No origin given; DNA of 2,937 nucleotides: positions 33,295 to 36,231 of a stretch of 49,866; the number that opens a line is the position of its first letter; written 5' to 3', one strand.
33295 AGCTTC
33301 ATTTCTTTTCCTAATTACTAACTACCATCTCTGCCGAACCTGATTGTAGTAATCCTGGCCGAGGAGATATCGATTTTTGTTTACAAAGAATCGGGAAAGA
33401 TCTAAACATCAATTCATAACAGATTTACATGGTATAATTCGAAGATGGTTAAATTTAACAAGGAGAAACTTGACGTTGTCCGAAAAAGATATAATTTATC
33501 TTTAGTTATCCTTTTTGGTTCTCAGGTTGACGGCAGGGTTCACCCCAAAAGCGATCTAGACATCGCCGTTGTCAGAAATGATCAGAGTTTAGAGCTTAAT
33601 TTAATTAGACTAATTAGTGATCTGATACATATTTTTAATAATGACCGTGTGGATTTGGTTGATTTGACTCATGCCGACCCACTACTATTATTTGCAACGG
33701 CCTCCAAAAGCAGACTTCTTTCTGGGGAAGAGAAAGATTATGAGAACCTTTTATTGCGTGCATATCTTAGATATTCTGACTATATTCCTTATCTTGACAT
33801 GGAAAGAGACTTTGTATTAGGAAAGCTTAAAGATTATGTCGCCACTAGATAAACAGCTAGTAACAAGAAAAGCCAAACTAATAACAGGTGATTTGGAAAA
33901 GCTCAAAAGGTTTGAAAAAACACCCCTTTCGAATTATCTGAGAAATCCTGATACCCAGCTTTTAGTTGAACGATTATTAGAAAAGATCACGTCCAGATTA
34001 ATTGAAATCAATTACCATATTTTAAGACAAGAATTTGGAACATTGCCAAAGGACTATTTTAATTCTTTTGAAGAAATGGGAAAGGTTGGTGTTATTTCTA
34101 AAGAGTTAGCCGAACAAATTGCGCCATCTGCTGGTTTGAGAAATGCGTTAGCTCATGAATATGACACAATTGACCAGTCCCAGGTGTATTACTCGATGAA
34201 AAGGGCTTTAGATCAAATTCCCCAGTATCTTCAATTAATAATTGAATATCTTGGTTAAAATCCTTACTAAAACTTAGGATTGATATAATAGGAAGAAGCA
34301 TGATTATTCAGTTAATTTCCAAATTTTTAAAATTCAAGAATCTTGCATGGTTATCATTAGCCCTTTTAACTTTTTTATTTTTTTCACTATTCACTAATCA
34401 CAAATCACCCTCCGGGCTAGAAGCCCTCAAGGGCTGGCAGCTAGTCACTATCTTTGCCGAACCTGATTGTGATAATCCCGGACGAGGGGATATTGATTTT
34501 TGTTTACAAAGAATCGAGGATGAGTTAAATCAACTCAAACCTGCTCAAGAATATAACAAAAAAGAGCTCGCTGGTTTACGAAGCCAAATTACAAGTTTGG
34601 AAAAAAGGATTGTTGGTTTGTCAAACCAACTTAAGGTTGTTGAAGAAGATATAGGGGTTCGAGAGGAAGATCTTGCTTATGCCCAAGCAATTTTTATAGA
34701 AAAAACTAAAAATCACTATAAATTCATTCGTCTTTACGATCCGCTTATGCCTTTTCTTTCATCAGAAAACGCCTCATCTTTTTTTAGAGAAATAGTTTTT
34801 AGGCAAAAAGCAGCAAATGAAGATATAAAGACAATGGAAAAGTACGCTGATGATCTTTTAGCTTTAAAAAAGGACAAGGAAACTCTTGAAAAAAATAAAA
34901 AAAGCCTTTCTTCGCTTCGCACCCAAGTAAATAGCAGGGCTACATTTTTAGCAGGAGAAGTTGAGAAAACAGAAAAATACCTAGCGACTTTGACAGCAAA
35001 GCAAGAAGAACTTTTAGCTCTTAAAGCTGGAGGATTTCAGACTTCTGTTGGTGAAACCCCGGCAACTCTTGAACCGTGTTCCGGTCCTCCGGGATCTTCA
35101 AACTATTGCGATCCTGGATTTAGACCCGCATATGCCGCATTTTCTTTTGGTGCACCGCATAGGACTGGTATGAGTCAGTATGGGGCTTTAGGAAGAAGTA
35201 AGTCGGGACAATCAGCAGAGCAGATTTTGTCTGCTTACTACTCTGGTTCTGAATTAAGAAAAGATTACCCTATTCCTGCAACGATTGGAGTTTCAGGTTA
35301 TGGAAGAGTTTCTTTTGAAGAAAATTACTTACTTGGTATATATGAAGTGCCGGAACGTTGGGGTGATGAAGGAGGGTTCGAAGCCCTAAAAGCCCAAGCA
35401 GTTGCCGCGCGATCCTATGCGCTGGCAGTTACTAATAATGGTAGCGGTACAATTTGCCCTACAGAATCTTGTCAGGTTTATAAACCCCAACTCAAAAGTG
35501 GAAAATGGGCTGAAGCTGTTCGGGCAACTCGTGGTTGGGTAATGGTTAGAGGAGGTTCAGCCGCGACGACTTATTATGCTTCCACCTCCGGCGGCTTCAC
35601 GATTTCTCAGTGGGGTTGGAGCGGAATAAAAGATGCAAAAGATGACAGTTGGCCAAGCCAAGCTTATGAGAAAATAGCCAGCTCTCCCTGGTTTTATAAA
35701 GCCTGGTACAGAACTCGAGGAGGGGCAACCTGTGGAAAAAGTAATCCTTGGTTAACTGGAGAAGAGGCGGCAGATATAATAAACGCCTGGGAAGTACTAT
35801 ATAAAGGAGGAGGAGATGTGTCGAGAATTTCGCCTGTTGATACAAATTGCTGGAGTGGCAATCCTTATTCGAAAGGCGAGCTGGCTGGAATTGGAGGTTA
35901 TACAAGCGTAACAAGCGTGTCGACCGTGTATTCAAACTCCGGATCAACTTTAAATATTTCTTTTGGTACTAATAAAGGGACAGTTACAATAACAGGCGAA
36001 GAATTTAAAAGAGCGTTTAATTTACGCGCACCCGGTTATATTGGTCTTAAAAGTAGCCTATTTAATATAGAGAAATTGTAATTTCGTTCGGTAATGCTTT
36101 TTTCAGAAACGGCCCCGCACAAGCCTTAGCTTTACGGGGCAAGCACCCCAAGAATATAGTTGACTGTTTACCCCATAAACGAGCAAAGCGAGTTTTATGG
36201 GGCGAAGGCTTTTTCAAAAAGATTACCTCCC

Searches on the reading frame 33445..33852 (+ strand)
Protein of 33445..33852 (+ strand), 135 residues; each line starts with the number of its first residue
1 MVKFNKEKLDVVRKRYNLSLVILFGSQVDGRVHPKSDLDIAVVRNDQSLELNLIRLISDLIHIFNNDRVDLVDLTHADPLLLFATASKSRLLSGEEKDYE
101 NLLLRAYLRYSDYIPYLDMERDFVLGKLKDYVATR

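Call 86: search_protein_families(library=pfam, proteins=[window:33445-33852:+], max_evalue=0.001)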
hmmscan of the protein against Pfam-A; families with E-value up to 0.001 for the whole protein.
window:33445-33852:+ (135 aa): 2 families
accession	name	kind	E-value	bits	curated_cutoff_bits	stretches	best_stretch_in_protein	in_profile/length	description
PF18765.7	Polbeta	-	2.3e-14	53.8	26.9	1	12-95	7-90/93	Polymerase beta, Nucleotidyltransferase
PF01909.29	NTP_transf_2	-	4.4e-07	30.6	21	1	9-63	5-64/93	Nucleotidyltransferase domain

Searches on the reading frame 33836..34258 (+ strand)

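Call 86: search_protein_families(library=pfam, proteins=[window:33836-34258:+], max_evalue=0.001)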
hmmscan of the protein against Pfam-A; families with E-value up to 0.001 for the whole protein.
window:33836-34258:+ (140 aa): 1 family
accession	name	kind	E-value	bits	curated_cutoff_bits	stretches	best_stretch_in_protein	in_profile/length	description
PF01934.22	HepT-like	-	1.8e-20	73.3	23.5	1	19-134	4-119/120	Ribonuclease HepT-like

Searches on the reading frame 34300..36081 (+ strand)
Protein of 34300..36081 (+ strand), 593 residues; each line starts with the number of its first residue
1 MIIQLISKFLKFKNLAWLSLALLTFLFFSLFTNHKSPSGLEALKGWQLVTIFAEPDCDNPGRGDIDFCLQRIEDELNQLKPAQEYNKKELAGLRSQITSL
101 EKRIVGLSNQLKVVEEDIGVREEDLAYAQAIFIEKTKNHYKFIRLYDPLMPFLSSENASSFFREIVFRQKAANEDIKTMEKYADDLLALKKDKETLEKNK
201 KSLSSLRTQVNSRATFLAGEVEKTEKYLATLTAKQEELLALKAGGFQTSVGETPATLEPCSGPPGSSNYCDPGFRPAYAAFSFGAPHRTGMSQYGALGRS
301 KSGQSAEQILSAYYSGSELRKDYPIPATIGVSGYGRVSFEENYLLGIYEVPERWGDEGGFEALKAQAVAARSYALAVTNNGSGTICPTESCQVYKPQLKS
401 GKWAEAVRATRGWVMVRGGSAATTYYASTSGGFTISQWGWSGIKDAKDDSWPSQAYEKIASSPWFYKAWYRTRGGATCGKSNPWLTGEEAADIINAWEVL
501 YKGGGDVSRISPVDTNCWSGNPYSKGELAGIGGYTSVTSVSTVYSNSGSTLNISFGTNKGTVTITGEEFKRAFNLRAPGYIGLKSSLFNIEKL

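Call 30: search_protein_families(library=pfam, proteins=[window:34300-36081:+], max_evalue=0.001)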
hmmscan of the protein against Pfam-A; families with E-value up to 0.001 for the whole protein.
window:34300-36081:+ (593 aa): 1 family
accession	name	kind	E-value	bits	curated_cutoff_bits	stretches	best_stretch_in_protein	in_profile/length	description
PF08486.15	SpoIID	-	1.6e-13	51.6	23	1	341-415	14-95/97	Stage II sporulation protein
